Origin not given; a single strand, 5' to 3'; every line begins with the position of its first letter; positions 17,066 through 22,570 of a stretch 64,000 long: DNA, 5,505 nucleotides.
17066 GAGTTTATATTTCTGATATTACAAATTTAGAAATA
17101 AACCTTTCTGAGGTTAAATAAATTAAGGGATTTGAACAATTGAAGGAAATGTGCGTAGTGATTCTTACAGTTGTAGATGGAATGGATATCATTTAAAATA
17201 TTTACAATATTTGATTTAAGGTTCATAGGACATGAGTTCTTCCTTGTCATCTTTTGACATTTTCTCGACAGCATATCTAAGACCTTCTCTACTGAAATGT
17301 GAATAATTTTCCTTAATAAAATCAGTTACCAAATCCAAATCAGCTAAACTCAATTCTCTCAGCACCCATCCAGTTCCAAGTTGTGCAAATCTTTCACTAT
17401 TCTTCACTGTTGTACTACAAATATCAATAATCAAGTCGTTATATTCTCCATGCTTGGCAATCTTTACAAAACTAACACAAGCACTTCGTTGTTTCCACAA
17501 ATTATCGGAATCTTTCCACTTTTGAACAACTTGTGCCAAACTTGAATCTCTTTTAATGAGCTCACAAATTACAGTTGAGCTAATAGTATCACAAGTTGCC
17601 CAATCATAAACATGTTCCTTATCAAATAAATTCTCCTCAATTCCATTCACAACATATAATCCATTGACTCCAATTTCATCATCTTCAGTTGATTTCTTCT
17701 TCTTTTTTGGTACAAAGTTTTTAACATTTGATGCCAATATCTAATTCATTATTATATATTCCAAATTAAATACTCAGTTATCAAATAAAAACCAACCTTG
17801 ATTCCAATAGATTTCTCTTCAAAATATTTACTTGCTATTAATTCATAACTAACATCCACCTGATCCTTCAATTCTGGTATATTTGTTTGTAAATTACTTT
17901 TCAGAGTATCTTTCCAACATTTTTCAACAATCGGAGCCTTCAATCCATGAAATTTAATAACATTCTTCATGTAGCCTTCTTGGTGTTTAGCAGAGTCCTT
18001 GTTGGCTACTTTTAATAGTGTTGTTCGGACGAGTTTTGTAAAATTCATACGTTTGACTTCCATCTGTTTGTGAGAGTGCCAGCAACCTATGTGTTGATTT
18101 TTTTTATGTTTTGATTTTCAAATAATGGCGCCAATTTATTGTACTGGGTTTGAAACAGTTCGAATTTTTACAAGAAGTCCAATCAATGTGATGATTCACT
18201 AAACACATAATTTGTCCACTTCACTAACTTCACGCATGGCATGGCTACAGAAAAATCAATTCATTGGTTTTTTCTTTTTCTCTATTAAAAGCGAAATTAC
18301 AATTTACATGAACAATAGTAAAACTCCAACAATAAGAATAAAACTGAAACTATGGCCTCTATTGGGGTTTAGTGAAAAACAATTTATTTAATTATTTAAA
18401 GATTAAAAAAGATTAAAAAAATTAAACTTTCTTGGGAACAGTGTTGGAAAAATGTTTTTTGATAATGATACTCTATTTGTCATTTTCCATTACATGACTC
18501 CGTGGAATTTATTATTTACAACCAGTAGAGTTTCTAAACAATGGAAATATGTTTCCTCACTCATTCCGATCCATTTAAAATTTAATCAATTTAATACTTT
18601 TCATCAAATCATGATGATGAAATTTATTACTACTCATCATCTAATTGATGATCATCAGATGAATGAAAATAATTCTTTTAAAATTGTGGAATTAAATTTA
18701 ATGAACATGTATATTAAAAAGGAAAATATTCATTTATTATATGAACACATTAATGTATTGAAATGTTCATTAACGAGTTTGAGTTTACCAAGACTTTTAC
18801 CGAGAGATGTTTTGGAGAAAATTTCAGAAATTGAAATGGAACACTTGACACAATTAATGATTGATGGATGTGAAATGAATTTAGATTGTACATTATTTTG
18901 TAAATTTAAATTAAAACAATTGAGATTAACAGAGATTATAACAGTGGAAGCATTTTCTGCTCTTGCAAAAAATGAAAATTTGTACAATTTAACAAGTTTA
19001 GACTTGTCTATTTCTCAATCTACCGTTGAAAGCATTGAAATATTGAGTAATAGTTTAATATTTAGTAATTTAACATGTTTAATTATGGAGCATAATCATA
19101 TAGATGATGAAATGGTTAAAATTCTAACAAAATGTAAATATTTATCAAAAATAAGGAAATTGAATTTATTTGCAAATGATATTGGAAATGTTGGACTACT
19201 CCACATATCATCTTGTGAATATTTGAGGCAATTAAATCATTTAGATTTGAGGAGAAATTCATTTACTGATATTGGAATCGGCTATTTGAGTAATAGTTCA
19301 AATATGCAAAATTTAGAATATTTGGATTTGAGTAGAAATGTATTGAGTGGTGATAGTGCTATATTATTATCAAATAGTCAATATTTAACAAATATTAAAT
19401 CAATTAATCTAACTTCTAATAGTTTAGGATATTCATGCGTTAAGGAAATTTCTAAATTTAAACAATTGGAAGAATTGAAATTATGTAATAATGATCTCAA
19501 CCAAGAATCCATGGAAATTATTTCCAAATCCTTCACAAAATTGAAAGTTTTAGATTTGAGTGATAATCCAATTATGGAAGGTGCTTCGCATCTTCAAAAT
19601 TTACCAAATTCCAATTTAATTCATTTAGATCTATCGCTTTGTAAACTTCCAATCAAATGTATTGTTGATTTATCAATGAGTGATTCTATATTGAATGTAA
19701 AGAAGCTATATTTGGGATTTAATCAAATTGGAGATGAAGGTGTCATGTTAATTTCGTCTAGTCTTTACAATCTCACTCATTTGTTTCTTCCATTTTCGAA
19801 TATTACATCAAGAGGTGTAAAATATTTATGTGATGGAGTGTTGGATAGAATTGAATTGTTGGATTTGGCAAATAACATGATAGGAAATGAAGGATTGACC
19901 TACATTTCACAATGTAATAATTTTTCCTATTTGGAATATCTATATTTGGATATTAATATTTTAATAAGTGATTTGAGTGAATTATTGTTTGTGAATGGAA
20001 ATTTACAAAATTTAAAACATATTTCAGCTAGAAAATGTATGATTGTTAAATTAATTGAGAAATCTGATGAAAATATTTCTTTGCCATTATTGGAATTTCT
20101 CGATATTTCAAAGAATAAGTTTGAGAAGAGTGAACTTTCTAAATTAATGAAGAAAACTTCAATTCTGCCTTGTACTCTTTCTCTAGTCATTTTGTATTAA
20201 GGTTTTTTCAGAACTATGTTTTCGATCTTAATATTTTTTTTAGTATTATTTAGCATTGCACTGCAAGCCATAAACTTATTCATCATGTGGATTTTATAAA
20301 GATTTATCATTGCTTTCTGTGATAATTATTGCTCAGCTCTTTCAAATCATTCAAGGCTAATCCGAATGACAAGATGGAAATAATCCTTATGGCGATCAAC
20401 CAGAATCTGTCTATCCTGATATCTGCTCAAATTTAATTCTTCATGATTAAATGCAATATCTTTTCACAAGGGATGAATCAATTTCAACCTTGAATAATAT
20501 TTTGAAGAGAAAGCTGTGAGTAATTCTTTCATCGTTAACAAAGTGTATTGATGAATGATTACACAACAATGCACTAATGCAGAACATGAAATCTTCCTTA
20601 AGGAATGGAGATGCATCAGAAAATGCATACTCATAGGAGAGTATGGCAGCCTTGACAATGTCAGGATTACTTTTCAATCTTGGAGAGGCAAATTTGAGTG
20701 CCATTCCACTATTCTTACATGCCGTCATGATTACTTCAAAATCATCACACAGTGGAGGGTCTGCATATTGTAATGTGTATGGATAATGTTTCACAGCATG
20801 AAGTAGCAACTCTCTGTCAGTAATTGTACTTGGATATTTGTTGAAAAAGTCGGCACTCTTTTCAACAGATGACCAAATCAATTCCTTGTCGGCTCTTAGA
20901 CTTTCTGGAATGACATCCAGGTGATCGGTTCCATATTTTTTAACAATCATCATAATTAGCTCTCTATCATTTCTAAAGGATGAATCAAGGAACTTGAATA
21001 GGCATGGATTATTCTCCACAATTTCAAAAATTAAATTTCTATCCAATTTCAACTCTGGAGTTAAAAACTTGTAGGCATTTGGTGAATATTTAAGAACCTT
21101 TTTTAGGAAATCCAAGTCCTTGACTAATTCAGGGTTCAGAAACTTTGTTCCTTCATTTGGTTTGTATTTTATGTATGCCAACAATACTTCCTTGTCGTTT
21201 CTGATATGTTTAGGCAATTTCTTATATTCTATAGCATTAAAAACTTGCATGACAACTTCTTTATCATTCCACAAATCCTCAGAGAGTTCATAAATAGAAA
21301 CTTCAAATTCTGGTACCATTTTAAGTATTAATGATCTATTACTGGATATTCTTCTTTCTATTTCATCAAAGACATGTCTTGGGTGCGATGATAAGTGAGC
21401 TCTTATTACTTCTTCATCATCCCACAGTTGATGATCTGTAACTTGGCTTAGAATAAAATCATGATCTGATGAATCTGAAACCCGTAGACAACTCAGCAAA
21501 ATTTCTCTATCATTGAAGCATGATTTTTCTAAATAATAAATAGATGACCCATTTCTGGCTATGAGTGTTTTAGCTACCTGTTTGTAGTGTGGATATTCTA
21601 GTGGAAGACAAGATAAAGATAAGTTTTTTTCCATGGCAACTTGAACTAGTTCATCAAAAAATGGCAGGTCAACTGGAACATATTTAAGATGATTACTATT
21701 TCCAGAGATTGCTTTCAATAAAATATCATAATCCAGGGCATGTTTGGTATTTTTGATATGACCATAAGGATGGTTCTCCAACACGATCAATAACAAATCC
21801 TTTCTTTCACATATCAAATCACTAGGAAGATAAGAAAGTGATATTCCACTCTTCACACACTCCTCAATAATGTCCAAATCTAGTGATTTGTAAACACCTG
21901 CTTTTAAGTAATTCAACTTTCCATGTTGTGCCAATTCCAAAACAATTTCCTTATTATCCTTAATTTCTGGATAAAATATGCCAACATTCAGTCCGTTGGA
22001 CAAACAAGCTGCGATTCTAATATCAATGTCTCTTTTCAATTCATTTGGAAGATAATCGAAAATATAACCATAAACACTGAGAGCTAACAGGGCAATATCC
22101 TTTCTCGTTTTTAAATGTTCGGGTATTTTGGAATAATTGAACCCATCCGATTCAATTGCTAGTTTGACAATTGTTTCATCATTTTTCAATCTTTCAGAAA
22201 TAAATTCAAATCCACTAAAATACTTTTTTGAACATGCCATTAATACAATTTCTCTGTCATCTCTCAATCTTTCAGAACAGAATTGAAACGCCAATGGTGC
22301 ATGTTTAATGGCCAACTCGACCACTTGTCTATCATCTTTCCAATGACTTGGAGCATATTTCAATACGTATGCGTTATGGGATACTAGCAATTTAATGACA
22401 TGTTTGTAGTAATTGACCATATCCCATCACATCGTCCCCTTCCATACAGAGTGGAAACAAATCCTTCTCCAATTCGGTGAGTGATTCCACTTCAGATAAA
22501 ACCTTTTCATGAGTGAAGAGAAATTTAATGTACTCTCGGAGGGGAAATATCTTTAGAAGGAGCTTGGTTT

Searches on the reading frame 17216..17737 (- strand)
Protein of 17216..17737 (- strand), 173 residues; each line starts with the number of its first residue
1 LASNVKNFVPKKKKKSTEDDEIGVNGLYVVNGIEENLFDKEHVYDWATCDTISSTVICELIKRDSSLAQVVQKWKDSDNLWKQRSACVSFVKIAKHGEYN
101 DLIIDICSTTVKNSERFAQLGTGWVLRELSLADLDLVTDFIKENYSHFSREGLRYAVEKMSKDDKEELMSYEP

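Call 17: search_protein_families(library=pfam, proteins=[window:17216-17737:-], max_evalue=0.001)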
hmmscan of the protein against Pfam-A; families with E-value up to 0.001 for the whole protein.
window:17216-17737:- (173 aa): 1 family
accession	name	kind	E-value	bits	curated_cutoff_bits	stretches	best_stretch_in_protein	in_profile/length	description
PF08713.17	DNA_alkylation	-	1e-28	100.9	21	1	42-160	96-213/213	DNA alkylation repair enzyme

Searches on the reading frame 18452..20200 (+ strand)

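Call 17: search_protein_families(library=pfam, proteins=[window:18452-20200:+], max_evalue=0.001)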
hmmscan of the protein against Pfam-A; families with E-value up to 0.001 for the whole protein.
window:18452-20200:+ (582 aa): 5 families
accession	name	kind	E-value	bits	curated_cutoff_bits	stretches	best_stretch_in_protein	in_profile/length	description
PF13516.12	LRR_6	-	1e-16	60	23.4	0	415-435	4-24/24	Leucine Rich repeat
PF12799.13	LRR_4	-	2.2e-13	50.4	27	1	260-296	2-33/44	Leucine Rich repeats (2 copies)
PF23598.1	LRR_14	-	3.9e-06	26.3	40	0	128-240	165-271/353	Leucine-rich repeat region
PF00560.39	LRR_1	-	2.5e-05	24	20.6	0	363-384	1-23/23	Leucine Rich Repeat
PF13855.12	LRR_8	-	0.0002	21.5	27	0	259-325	1-61/61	Leucine rich repeat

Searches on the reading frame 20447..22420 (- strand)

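Call 17: search_protein_families(library=pfam, proteins=[window:20447-22420:-], max_evalue=0.001)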
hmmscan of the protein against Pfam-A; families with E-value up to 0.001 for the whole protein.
window:20447-22420:- (657 aa): 1 family
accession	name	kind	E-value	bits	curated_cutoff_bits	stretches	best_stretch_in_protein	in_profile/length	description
PF13475.11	DUF4116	-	7e-92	301.2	24.9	6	535-583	1-49/49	Domain of unknown function (DUF4116)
